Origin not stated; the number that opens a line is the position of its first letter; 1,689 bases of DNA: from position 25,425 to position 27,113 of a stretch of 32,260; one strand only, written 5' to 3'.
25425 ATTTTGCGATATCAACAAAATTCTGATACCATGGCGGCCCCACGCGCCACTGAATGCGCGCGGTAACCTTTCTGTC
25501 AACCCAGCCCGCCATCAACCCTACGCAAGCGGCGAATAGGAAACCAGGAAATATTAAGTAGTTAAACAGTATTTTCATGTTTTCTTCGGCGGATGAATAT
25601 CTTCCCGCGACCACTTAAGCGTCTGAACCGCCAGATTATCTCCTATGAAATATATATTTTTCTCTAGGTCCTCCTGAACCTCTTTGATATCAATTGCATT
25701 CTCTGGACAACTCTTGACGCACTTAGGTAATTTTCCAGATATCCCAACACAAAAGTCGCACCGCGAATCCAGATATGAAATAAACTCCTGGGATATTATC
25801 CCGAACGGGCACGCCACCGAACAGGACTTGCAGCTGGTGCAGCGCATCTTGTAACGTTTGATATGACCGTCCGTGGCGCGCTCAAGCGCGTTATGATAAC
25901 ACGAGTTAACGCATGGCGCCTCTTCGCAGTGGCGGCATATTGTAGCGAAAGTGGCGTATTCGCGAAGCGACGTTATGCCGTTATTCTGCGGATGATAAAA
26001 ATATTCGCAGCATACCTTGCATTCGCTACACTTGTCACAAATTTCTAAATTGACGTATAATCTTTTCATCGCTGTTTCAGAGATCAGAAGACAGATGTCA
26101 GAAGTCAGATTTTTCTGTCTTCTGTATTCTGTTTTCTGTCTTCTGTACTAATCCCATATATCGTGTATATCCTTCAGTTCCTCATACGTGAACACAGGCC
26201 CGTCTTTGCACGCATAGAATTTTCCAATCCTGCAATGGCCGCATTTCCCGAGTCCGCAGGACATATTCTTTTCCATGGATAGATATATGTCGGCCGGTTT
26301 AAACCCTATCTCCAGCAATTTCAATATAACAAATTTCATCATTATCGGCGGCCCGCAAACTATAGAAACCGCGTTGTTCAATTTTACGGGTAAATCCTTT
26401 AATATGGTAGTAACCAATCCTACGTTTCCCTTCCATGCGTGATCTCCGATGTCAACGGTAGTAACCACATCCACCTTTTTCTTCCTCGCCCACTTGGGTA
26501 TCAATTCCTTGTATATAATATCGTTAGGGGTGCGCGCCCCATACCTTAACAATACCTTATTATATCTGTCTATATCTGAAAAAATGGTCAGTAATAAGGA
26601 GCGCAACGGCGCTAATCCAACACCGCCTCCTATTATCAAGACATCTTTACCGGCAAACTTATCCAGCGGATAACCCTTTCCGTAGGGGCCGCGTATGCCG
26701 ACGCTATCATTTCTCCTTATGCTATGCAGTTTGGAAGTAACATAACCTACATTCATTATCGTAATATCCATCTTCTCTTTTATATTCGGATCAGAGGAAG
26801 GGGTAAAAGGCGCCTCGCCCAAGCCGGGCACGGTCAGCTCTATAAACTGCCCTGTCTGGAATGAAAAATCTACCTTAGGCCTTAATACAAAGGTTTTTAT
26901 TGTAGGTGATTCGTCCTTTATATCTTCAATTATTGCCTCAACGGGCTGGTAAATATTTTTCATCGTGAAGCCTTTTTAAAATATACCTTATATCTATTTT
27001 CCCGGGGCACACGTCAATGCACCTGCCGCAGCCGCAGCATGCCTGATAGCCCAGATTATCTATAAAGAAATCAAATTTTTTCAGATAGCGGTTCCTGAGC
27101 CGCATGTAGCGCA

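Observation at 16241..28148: Mrp-linked group-4 [NiFe]-hydrogenase with an AsrAB-like NAD(P)H/FAD input module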

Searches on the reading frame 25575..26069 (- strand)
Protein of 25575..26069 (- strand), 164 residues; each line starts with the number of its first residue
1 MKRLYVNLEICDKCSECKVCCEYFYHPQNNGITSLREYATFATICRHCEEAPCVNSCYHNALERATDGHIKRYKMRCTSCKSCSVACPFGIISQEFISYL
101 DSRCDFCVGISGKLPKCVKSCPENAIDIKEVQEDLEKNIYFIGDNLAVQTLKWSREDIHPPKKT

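Call 4: search_protein_families(library=pfam, proteins=[window:25575-26069:-], max_evalue=0.01)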
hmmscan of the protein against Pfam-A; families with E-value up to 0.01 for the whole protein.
window:25575-26069:- (164 aa): 10 families
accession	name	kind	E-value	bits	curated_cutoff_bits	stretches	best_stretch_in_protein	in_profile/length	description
PF13247.11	Fer4_11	-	8.9e-13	48.7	26.2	1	38-128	3-97/100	4Fe-4S dicluster domain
PF12838.12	Fer4_7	-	8.3e-09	36.2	27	2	45-91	2-52/52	4Fe-4S dicluster domain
PF12837.12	Fer4_6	-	2.1e-06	27.9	25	0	76-92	8-24/24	4Fe-4S binding domain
PF13187.11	Fer4_9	-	5.1e-06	26.9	27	1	76-126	1-52/52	4Fe-4S dicluster domain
PF00037.32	Fer4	-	1.5e-05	25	21.1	1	75-93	6-24/24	4Fe-4S binding domain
PF13484.11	Fer4_16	-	7.9e-05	23.8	30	0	76-99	1-23/66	4Fe-4S double cluster binding domain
PF13237.11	Fer4_10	-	0.0002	21.7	25.5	1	72-122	4-53/53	4Fe-4S dicluster domain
PF12797.12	Fer4_2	-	0.00085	19.6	24.5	1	71-89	4-22/22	4Fe-4S binding domain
PF14697.11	Fer4_21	-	0.0016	18.9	35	1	45-92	8-57/59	4Fe-4S dicluster domain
PF25160.1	LdpA_Fe-S-bd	-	0.0058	16.8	27.6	0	50-94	6-45/49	LdpA Fe-S cluster-binding domain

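Call 6: search_protein_families(library=ncbifam, proteins=[window:25575-26069:-], max_evalue=0.001)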
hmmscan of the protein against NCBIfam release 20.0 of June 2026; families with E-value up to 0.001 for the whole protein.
window:25575-26069:- (164 aa): 26 families (the best 25 are shown)
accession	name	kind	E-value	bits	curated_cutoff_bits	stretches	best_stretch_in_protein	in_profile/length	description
NF009451.0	PRK12809.1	equivalog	3.3e-15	55.4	1154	1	37-128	48-136/639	formate-dependent uric acid utilization protein YgfT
NF009408.0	PRK12769.1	equivalog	4.9e-15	54.7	1003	1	25-130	38-146/659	formate-dependent uric acid utilization protein AegA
TIGR02951.1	DMSO_dmsB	equivalog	7.7e-15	55.3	214.1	1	40-133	59-155/161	DMSO/selenate family reductase complex B subunit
NF045715.1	sulf_resp_HmcB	equivalog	5.7e-14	51.9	420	1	43-130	105-197/307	sulfate respiration complex iron-sulfur protein HmcB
TIGR03149.1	cyt_nit_nrfC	equivalog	3.6e-13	49.4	377.6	1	36-133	85-186/225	cytochrome c nitrite reductase Fe-S protein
NF045766.1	PhenlGlyoxDHPadI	equivalog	1.4e-12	47.2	700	1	7-129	10-136/443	NADH-dependent phenylglyoxylate dehydrogenase subunit beta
NF008134.0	PRK10882.1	equivalog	2.1e-12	46.7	263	1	36-127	104-204/329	hydrogenase 2 operon protein HybA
NF007658.0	PRK10330.1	equivalog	1e-11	44.7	260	1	40-92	53-104/181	electron transport protein HydN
NF041715.1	arsenate_red_ArrB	equivalog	5.9e-10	39.1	450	1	36-94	48-106/233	arsenate respiratory reductase iron-sulfur subunit ArrB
TIGR01582.1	FDH-beta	equivalog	2.8e-09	36.5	334.7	1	44-136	92-186/283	formate dehydrogenase subunit beta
NF011569.0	PRK14993.1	equivalog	5.4e-09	35.8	416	1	40-133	95-190/244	tetrathionate reductase subunit TtrB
NF045797.1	DsrO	equivalog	1.7e-08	34.2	200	1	36-126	94-198/235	sulfate reduction electron transfer complex DsrMKJOP subunit DsrO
NF038355.1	FDH3_beta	equivalog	3e-07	30.6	240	1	3-91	4-100/180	formate dehydrogenase FDH3 subunit beta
TIGR03478.1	DMSO_red_II_bet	subfamily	1e-06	27.9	480.7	1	38-145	124-233/321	DMSO reductase family type II enzyme, iron-sulfur subunit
TIGR04105.1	FeFe_hydrog_B1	subfamily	4.6e-06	25.6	450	1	50-94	163-207/462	monomeric [FeFe] hydrogenase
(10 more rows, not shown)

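Call 57: search_solved_structures(query=window:25575-26069:-, max_evalue=0.001)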
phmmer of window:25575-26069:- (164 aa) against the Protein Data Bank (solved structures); distinct sequences matched with E-value up to 0.001: 20.
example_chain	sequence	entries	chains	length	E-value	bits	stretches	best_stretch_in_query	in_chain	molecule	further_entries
7qv7_B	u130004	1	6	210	2.2e-15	60.3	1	37-109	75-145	Hydrogen dependent carbon dioxide reductase subunit HycB4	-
7z0s_B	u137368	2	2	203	5.8e-13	52.4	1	8-93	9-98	Formate hydrogenlyase subunit 2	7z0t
9mqx_E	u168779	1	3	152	7.4e-11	45.5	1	3-129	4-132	Fe-S-cluster-containing hydrogenase subunit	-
8c0z_C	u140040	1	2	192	4.3e-10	43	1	2-127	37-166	Iron-sulfur cluster-binding protein potential subunit of aldehyde oxidoreductase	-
6cz7_B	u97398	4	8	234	3.2e-09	40.2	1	31-93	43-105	4Fe-4S ferredoxin, iron-sulfur binding domain protein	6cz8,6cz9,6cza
30gj_B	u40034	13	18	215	2e-08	37.6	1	39-135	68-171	Formate dehydrogenase, beta subunit, putative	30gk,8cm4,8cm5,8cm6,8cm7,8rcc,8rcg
8rc8_B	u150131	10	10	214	2e-08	37.6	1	39-135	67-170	Formate dehydrogenase, beta subunit, putative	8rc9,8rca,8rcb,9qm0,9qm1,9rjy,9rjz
6sdr_B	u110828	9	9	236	2.8e-08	37.2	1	39-135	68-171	Formate dehydrogenase, beta subunit, putative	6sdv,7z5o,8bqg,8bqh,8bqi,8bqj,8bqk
2vpw_B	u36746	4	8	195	7.5e-08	35.8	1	5-125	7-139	NRFC PROTEIN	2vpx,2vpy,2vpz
7qv7_A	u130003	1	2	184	1.1e-06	32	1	10-94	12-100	Hydrogen dependent carbon dioxide reductase subunit HycB3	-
1kqf_B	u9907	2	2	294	1.1e-06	32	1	43-136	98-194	FORMATE DEHYDROGENASE, NITRATE-INDUCIBLE, IRON-SULFUR SUBUNIT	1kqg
4ydd_B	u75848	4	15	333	1.3e-05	28.5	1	41-141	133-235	DMSO reductase family type II enzyme, iron-sulfur subunit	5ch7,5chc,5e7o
6x6u_B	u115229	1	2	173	1.5e-05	28.2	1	10-131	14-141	Oxidoreductase, Fe-S subunit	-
6x1o_B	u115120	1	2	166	6.4e-05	26.2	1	12-131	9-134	Oxidoreductase, Fe-S subunit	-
1h0h_B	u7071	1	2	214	0.0002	24.6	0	37-133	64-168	FORMATE DEHYDROGENASE SUBUNIT BETA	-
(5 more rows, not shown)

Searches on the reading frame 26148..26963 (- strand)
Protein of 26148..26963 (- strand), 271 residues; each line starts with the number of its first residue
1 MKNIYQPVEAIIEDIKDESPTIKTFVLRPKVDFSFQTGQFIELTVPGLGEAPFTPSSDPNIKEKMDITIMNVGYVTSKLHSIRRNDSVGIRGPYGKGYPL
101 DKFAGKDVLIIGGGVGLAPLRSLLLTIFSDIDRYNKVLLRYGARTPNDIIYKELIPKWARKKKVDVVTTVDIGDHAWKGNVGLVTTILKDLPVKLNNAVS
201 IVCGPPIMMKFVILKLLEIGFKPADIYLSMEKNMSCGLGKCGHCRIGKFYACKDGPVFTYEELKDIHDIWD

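Call 4: search_protein_families(library=pfam, proteins=[window:26148-26963:-], max_evalue=0.01)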
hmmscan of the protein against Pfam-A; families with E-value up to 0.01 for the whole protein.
window:26148-26963:- (271 aa): 3 families
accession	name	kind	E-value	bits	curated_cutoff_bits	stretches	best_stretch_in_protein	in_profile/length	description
PF00175.26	NAD_binding_1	-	1.8e-17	64.4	22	1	111-212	2-107/109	Oxidoreductase NAD-binding domain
PF10418.14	DHODB_Fe-S_bind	-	1.2e-10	41.4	23.9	1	231-263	1-40/41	Iron-sulfur cluster binding domain of dihydroorotate dehydrogenase B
PF00970.30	FAD_binding_6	-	6.4e-06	26.9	21.1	1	12-96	4-96/99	Oxidoreductase FAD-binding domain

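Call 6: search_protein_families(library=ncbifam, proteins=[window:26148-26963:-], max_evalue=0.001)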
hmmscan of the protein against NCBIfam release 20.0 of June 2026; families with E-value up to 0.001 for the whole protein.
window:26148-26963:- (271 aa): 25 families
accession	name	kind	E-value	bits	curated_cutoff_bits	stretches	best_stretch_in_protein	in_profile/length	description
TIGR02911.1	sulfite_red_B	equivalog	1.5e-67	227.4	288.6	1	3-266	1-259/261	anaerobic sulfite reductase subunit AsrB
NF006220.0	PRK08345.1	subfamily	6.1e-63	212.8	395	1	3-261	6-285/294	cytochrome-c3 hydrogenase subunit gamma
NF040830.1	sulfhyd_ShyC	equivalog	7.7e-55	186.1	600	1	3-262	2-280/288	NAD(P)-dependent hydrogenase/sulfhydrogenase 2 subunit gamma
NF040835.1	sulfhyd_HydG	equivalog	5.4e-53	180.1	650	1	32-263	47-284/292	NADPH-dependent hydrogenase/sulfhydrogenase 1 subunit gamma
NF000796.0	PRK00054.1-1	equivalog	3.3e-50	170.7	224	1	7-265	3-237/254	dihydroorotate dehydrogenase electron transfer subunit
NF000798.0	PRK00054.1-3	equivalog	1.9e-28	99.8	219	1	24-262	20-241/244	dihydroorotate dehydrogenase electron transfer subunit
NF004862.0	PRK06222.1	subfamily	5.1e-24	85.2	220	1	21-259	14-244/281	sulfide/dihydroorotate dehydrogenase-like FAD/NAD-binding protein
NF000799.0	PRK00054.1-4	equivalog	4.4e-23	81.7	314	1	36-262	34-255/258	dihydroorotate dehydrogenase electron transfer subunit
NF009414.0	PRK12778.1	equivalog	6e-23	81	1103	1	26-261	19-246/752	bifunctional dihydroorotate dehydrogenase B NAD binding subunit/NADPH-dependent glutamate synthase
NF000797.0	PRK00054.1-2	equivalog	1.7e-22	79.9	270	1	16-259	23-261/267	dihydroorotate dehydrogenase electron transfer subunit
NF040810.1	BenC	equivalog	8.4e-19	67.9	430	1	6-228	103-327/333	benzoate 1,2-dioxygenase electron transfer component BenC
NF058606.1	GlBtMonoRdsGbcB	equivalog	1.1e-18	67.3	500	1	18-222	24-238/362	glycine betaine monooxygenase reductase subunit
NF005963.0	PRK08051.1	equivalog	1.9e-17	63.4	230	1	8-213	4-211/233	NAD(P)H-flavin reductase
TIGR01941.1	nqrF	equivalog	5.7e-16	58.4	295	1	70-228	237-400/405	NADH:ubiquinone reductase (Na(+)-transporting) subunit F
NF045803.1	MethMoxFADbindMmoC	equivalog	3.6e-15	55.6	500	1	31-228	136-337/343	aromatic/alkene monooxygenase hydroxylase FAD-binding subunit MmoC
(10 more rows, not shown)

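Call 18: search_solved_structures(query=window:26148-26963:-, max_evalue=0.00001, show_alignments=2)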
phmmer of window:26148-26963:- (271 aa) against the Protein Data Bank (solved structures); distinct sequences matched with E-value up to 0.00001: 45.
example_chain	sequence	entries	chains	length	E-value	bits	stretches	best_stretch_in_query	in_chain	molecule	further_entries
9nez_C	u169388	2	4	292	2.2e-51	178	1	32-263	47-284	Sulfhydrogenase 1 subunit gamma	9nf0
5ksw_B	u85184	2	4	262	8e-20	74.5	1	32-262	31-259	Dihydroorotate dehydrogenase B (NAD(+)), electron transfer subunit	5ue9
1ep3_B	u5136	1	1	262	8.5e-18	67.9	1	31-263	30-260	DIHYDROOROTATE DEHYDROGENASE B (PYRK SUBUNIT)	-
1ep1_B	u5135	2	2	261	8.5e-18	67.9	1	31-263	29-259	DIHYDROOROTATE DEHYDROGENASE B (PYRK SUBUNIT)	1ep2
4ylf_A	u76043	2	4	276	2.6e-17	66.3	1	11-263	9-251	Dihydroorotate dehydrogenase B (NAD(+)), electron transfer subunit homolog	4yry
7rom_A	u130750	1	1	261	1.6e-14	57.1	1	52-231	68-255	NADH-cytochrome b5 reductase 1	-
7qty_A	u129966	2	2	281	9.6e-14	54.6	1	73-228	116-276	Na(+)-translocating NADH-quinone reductase subunit F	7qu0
2r6h_A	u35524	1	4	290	2.9e-13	53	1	72-212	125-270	NADH:ubiquinone oxidoreductase, Na translocating, F subunit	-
7xk3_F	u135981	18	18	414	1e-10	44.7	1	73-228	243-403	Na(+)-translocating NADH-quinone reductase subunit F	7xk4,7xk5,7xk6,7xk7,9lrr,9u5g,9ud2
8a1t_F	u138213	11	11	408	1e-10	44.7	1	73-228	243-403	Na(+)-translocating NADH-quinone reductase subunit F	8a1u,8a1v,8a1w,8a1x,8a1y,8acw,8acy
8ad3_A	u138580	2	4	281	1.2e-10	44.5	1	73-228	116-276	Na(+)-translocating NADH-quinone reductase subunit F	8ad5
4u9u_A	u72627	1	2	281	1.2e-10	44.4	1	73-228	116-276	Na(+)-translocating NADH-quinone reductase subunit F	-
8ad4_A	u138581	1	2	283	1.2e-10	44.4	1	73-228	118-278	Na(+)-translocating NADH-quinone reductase subunit F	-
4uaj_A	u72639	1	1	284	1.3e-10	44.4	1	73-228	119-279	Na(+)-translocating NADH-quinone reductase subunit F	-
7qu3_A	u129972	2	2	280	1.7e-10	44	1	73-228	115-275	Na(+)-translocating NADH-quinone reductase subunit F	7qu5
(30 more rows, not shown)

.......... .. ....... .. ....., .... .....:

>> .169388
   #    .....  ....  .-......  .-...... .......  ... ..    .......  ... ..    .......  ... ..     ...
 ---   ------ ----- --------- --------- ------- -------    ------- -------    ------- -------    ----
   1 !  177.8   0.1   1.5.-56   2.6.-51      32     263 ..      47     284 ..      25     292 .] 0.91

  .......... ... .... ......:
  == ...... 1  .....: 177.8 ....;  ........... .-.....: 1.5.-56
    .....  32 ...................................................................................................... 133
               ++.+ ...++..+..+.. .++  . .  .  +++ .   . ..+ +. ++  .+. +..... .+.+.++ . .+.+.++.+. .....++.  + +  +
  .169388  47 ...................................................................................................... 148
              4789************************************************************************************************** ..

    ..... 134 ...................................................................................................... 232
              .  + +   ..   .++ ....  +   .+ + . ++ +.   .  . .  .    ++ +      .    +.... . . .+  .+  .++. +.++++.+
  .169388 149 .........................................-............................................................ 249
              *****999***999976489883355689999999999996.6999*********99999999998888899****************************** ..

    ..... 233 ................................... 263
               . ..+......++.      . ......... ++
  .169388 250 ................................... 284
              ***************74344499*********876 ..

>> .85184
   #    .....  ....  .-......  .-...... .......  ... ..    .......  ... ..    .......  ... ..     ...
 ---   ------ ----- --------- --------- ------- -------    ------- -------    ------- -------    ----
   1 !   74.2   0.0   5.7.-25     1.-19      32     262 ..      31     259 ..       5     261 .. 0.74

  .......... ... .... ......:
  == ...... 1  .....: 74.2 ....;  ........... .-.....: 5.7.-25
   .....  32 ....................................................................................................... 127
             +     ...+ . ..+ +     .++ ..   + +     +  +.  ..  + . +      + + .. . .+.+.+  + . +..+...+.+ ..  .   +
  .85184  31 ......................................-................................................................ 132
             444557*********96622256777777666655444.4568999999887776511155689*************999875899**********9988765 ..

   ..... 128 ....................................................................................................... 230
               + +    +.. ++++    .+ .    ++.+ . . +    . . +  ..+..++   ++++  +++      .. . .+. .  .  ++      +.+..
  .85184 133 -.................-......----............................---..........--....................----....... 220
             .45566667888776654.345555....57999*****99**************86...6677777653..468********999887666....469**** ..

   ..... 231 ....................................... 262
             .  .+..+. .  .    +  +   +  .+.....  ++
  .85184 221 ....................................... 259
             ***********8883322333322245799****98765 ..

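Call 76: search_solved_structures(query=window:26148-26963:-, max_evalue=1e-13, show_alignments=5)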
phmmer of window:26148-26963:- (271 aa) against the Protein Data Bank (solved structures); distinct sequences matched with E-value up to 1e-13: 7.
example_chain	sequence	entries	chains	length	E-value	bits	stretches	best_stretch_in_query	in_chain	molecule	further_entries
9nez_C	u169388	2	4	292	2.2e-51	178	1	32-263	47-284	Sulfhydrogenase 1 subunit gamma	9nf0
5ksw_B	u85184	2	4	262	8e-20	74.5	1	32-262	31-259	Dihydroorotate dehydrogenase B (NAD(+)), electron transfer subunit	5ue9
1ep3_B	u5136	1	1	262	8.5e-18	67.9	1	31-263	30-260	DIHYDROOROTATE DEHYDROGENASE B (PYRK SUBUNIT)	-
1ep1_B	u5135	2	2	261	8.5e-18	67.9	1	31-263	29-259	DIHYDROOROTATE DEHYDROGENASE B (PYRK SUBUNIT)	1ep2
4ylf_A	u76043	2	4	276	2.6e-17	66.3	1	11-263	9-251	Dihydroorotate dehydrogenase B (NAD(+)), electron transfer subunit homolog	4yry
7rom_A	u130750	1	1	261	1.6e-14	57.1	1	52-231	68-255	NADH-cytochrome b5 reductase 1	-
7qty_A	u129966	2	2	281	9.6e-14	54.6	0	73-228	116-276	Na(+)-translocating NADH-quinone reductase subunit F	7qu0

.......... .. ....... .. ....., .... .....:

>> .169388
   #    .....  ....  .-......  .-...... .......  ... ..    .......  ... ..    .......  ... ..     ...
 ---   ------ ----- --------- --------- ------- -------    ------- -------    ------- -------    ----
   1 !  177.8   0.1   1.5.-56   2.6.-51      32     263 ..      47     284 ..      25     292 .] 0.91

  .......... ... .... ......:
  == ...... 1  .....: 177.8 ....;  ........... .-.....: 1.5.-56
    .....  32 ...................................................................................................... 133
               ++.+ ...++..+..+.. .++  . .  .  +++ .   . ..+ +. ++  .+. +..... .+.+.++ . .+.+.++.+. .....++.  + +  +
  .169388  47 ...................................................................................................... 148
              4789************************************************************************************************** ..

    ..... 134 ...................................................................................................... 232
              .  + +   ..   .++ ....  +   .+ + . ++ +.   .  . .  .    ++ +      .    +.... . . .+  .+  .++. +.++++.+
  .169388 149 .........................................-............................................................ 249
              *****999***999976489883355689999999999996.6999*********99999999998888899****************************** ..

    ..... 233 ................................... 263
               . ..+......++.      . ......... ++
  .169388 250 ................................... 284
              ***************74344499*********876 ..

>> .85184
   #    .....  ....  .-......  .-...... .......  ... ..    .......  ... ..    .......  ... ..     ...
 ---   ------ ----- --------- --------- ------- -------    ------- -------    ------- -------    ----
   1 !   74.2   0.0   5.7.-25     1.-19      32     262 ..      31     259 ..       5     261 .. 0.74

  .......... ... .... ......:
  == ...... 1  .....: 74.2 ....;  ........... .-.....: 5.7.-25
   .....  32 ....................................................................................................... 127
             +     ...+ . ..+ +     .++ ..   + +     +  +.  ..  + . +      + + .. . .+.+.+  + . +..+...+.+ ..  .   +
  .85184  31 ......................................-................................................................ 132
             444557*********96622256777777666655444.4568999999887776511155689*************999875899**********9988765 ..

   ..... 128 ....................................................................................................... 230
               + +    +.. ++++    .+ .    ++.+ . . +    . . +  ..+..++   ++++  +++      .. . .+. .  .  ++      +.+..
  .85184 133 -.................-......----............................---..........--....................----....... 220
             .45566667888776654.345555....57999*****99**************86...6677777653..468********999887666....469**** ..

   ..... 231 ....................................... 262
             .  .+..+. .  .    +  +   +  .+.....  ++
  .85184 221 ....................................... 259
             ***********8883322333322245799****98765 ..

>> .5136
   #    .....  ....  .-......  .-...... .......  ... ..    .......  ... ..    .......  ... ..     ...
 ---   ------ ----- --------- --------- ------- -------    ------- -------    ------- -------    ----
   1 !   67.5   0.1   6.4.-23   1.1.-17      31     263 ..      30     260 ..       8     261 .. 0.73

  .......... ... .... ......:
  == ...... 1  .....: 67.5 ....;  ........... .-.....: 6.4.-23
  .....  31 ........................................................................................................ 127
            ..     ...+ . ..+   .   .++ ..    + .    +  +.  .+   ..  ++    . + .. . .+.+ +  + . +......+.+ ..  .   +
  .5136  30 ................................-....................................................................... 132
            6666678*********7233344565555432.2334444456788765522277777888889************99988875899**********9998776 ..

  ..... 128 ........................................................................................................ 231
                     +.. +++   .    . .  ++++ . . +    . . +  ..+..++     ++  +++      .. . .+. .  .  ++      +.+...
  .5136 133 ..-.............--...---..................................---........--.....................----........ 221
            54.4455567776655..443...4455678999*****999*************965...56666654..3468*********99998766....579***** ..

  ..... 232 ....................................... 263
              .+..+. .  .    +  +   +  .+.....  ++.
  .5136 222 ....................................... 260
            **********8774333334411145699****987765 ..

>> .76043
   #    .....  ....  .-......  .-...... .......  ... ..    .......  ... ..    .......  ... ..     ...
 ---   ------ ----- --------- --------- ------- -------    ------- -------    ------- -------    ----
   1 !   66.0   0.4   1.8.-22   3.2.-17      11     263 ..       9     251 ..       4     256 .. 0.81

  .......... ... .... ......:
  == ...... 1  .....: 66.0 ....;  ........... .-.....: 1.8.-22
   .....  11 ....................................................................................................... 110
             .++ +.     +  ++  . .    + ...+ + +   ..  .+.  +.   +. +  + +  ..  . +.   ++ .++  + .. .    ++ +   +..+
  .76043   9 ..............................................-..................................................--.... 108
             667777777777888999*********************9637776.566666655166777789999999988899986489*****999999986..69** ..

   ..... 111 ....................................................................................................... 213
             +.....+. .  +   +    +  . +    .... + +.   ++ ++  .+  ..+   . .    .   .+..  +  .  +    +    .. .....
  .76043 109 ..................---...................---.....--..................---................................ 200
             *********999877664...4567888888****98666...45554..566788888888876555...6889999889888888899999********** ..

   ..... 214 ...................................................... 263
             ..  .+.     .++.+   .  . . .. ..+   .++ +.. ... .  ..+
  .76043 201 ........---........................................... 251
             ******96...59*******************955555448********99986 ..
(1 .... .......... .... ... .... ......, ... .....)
